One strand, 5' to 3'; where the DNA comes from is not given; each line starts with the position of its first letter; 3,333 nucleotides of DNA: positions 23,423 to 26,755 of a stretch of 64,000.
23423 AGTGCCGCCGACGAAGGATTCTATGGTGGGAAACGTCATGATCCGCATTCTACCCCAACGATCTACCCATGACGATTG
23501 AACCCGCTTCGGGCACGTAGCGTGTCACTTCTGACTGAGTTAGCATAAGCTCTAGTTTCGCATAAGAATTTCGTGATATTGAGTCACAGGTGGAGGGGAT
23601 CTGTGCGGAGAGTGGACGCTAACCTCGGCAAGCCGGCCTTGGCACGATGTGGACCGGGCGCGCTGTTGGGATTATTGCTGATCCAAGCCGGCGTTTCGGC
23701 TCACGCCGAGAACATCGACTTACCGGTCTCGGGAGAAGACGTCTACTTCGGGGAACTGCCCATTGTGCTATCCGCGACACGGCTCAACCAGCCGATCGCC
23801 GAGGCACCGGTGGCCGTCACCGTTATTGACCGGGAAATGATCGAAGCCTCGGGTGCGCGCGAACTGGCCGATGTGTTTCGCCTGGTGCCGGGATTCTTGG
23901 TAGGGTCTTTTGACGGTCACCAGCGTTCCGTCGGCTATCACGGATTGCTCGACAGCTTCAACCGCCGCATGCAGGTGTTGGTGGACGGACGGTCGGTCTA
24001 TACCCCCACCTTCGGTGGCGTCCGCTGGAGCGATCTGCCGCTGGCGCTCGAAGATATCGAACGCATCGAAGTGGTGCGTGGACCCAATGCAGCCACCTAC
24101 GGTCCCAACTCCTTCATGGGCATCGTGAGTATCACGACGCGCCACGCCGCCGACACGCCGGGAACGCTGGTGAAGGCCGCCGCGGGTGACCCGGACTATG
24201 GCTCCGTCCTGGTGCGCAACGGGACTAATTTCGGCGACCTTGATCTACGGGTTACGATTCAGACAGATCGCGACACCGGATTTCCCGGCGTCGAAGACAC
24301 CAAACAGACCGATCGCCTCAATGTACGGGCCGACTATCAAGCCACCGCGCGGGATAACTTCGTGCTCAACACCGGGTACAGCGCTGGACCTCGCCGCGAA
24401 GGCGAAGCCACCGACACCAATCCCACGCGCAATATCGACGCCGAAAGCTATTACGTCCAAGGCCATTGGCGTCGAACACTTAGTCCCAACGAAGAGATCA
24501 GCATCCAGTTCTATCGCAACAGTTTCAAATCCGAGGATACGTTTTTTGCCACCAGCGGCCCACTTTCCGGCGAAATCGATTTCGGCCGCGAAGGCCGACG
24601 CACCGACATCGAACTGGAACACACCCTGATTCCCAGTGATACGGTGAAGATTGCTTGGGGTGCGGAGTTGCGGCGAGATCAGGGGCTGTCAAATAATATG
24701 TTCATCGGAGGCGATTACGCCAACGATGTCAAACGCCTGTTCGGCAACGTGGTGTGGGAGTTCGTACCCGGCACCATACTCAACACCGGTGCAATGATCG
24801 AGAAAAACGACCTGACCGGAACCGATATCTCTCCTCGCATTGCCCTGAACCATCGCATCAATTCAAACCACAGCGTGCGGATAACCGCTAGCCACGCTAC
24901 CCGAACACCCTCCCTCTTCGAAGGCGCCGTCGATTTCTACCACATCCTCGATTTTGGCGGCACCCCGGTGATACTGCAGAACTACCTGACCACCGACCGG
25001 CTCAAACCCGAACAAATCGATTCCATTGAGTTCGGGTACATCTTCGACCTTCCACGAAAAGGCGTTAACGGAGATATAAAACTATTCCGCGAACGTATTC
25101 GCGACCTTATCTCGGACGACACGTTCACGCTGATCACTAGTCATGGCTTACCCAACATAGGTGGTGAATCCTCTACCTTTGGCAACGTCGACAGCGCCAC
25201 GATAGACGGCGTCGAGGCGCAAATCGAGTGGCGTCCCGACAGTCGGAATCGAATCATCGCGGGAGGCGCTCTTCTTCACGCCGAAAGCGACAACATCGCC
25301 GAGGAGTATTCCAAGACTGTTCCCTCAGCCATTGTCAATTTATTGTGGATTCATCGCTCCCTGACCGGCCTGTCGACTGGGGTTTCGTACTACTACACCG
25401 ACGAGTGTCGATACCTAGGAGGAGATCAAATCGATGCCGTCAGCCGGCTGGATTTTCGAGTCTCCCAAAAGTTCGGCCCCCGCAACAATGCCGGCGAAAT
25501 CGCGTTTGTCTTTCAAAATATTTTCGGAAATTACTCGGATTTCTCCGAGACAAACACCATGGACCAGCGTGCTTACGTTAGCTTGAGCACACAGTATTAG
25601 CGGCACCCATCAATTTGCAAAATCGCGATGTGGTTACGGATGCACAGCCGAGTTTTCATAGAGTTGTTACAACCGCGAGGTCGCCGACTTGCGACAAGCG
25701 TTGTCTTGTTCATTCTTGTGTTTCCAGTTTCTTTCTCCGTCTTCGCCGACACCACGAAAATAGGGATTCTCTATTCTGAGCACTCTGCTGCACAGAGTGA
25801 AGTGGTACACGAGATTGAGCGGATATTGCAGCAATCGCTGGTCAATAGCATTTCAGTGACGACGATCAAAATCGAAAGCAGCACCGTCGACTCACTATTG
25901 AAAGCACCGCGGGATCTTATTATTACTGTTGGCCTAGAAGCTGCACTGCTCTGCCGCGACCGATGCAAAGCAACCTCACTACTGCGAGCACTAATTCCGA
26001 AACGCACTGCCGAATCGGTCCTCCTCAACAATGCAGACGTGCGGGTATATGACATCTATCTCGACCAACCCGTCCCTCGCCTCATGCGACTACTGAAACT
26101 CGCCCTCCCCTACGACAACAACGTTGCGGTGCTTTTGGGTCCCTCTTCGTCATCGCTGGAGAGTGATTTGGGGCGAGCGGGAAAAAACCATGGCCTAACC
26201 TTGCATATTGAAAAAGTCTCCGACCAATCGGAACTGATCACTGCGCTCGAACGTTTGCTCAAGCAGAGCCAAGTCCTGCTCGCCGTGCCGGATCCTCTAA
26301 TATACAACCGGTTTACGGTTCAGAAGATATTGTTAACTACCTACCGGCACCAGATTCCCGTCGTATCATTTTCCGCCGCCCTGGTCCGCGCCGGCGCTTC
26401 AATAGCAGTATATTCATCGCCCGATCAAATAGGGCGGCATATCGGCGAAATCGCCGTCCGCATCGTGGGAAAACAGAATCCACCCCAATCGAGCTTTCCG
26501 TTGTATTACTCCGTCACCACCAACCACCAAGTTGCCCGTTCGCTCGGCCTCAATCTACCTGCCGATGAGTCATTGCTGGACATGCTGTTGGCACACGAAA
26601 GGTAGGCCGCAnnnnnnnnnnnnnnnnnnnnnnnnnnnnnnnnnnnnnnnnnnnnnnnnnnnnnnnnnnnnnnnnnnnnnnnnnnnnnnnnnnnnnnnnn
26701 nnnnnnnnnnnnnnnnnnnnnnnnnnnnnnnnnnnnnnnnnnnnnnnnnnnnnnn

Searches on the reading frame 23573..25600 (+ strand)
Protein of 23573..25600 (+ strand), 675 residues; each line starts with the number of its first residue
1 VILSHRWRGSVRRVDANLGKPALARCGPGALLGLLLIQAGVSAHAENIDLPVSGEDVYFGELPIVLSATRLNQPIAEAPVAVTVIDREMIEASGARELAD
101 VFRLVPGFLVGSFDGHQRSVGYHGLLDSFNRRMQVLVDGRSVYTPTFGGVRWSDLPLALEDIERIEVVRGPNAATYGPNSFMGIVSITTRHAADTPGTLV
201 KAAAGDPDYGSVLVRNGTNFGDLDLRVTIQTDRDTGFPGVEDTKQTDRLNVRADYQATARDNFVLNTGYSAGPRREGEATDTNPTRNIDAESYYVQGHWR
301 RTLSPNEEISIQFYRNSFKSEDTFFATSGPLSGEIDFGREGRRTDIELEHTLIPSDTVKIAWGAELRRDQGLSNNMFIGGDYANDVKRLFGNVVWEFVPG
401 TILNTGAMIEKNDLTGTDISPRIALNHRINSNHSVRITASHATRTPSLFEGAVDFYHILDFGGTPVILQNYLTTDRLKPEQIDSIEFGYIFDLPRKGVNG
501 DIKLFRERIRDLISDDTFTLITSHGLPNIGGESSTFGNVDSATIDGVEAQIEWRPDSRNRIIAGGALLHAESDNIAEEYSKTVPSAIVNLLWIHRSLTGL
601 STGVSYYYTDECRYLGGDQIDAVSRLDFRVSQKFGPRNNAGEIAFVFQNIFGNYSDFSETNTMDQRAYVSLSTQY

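Call 5: search_protein_families(library=pfam, proteins=[window:23573-25600:+])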
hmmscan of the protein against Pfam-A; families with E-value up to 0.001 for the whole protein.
window:23573-25600:+ (675 aa): 2 families
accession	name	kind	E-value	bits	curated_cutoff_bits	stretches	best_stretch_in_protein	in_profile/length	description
PF00593.30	TonB_dep_Rec_b-barrel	-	6.3e-24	86.1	27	1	242-638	54-425/436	TonB dependent receptor-like, beta-barrel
PF07715.20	Plug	-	2.1e-22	80.1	23.9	1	75-183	2-106/107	TonB-dependent Receptor Plug Domain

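Call 32: find_homologous_proteins(query=window:23573-25600:+, max_evalue=1e-40)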
Query window:23573-25600:+ (675 aa): 2989 proteins with E <= 1e-40 among 8000 candidates; the best 120 are listed.
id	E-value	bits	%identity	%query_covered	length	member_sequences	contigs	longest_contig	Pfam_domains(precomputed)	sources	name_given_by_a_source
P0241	0.0e+0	1511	100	99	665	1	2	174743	PF07715.21,PF00593.31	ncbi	-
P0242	0.0e+0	1140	74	98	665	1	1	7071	PF07715.21,PF00593.31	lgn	-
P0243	0.0e+0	1012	67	97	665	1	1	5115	PF07715.21,PF00593.31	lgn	-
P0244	6.3e-214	730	52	93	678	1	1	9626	PF07715.21,PF00593.31,PF14905.13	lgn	-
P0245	3.0e-196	672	49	93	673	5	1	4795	PF07715.21,PF00593.31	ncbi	-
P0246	9.8e-194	664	50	96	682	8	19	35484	PF07715.21,PF00593.31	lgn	-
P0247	1.6e-187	643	49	92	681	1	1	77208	PF07715.21,PF00593.31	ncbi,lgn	-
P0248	1.3e-186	640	47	100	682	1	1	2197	PF07715.21,PF00593.31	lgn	-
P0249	1.4e-180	620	45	99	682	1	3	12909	PF07715.21,PF00593.31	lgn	-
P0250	4.5e-179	615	46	93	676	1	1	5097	PF07715.21,PF00593.31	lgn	-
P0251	3.2e-172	592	44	99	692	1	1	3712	PF07715.21,PF00593.31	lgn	-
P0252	3.3e-165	569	44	92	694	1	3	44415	PF07715.21,PF00593.31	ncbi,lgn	ncbi:MAG: TonB-dependent receptor [Gammaproteobacteria bacterium]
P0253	1.6e-151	524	42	93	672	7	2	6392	PF07715.21,PF00593.31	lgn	-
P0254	9.2e-150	518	43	96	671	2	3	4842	PF07715.21,PF00593.31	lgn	-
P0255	6.7e-145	502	43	93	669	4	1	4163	PF07715.21,PF00593.31,PF14905.13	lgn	-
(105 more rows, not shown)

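Call 33: find_encoding_contigs(protein=P0246, flank=10000, max_places=3)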
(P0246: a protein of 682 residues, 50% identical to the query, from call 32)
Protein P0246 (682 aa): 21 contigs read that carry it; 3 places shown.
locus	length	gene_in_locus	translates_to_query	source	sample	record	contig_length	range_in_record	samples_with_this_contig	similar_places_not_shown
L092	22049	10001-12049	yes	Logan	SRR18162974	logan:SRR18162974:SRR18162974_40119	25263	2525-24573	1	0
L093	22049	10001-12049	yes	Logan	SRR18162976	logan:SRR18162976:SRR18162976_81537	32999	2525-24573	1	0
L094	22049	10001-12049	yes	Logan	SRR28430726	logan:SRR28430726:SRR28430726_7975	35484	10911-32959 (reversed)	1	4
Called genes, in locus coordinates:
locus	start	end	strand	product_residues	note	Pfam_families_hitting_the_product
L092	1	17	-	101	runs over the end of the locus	PF02641:DUF190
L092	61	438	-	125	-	PF02537:CRCB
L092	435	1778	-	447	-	PF05496:RuvB_N, PF00158:Sigma54_activat (faint), PF00004:AAA, PF07728:AAA_5 (weak), PF16193:AAA_assoc_2, PF12002:MgsA_C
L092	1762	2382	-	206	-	PF09865:DUF2092 (faint), PF03548:LolA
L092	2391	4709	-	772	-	PF13491:FtsK_4TM, PF17854:FtsK_alpha, PF01580:FtsK_SpoIIIE, PF09397:FtsK_gamma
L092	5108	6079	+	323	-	PF00890:FAD_binding_2 (faint), PF01134:GIDA (faint), PF03486:HI0933_like (faint), PF07992:Pyr_redox_2, PF13738:Pyr_redox_3, PF00070:Pyr_redox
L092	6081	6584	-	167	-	PF03734:YkuD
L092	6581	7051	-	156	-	PF01928:CYTH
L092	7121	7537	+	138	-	PF06094:GGACT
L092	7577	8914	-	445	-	PF01938:TRAM (faint), PF05958:tRNA_U5-meth_tr, PF05175:MTS (faint), PF01135:PCMT, PF02475:TRM5-TYW2_MTfase (weak), PF13649:Methyltransf_25, PF13847:Methyltransf_31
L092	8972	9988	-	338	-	PF00291:PALP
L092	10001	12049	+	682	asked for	PF07715:Plug, PF00593:TonB_dep_Rec_b-barrel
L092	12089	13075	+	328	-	PF04392:ABC_sub_bind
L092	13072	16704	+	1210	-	PF00672:HAMP, PF00989:PAS, PF08448:PAS_4, PF13426:PAS_9, PF00512:HisKA, PF02518:HATPase_c, PF00072:Response_reg, PF01627:Hpt, +1 more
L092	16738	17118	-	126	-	PF01648:ACPS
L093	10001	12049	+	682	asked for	PF07715:Plug, PF00593:TonB_dep_Rec_b-barrel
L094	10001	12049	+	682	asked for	PF07715:Plug, PF00593:TonB_dep_Rec_b-barrel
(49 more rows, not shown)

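Call 34: find_encoding_contigs(protein=P0242, flank=10000, max_places=2)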
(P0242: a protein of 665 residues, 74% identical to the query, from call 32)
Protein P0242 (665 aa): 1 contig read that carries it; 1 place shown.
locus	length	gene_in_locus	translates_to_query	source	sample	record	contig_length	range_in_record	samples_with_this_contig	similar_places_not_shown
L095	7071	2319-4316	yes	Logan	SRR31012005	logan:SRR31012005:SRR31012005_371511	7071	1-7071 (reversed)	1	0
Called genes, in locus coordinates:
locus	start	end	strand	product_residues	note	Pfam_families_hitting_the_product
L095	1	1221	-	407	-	?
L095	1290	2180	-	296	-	PF00291:PALP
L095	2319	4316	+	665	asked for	PF07715:Plug, PF00593:TonB_dep_Rec_b-barrel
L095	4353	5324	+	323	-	PF04392:ABC_sub_bind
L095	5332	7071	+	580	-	?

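Call 50: find_encoding_contigs(protein=P0241, flank=10000, max_places=4)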
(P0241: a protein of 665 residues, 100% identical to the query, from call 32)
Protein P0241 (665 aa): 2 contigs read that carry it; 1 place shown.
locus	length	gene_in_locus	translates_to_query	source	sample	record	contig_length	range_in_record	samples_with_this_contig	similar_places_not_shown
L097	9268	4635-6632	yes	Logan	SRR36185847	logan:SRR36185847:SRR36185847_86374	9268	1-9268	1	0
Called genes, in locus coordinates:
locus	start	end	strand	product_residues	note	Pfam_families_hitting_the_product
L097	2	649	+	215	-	?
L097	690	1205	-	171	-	PF03734:YkuD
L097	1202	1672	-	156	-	PF01928:CYTH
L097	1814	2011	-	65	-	-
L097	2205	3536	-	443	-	PF01938:TRAM, PF05958:tRNA_U5-meth_tr, PF01135:PCMT (weak), PF02475:TRM5-TYW2_MTfase (weak), PF05175:MTS (weak), PF13649:Methyltransf_25, PF13847:Methyltransf_31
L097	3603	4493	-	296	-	PF00291:PALP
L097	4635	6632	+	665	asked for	PF07715:Plug, PF00593:TonB_dep_Rec_b-barrel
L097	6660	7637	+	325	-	PF04392:ABC_sub_bind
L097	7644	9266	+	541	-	?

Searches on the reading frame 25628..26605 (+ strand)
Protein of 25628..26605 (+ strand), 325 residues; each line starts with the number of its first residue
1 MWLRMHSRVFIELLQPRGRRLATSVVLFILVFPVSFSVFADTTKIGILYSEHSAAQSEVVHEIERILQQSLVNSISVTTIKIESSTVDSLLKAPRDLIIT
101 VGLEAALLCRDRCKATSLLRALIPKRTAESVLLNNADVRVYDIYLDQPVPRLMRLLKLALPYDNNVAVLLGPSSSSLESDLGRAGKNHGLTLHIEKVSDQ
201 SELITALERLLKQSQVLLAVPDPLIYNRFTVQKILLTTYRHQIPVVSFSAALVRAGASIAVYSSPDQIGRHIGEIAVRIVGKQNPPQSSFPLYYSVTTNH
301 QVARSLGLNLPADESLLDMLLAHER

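Call 5: search_protein_families(library=pfam, proteins=[window:25628-26605:+])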
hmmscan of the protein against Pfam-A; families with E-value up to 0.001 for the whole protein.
window:25628-26605:+ (325 aa): 1 family
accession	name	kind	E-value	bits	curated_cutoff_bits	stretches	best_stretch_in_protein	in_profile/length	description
PF04392.18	ABC_sub_bind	-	5.6e-10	39.4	25.9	1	153-295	121-264/293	ABC transporter substrate binding protein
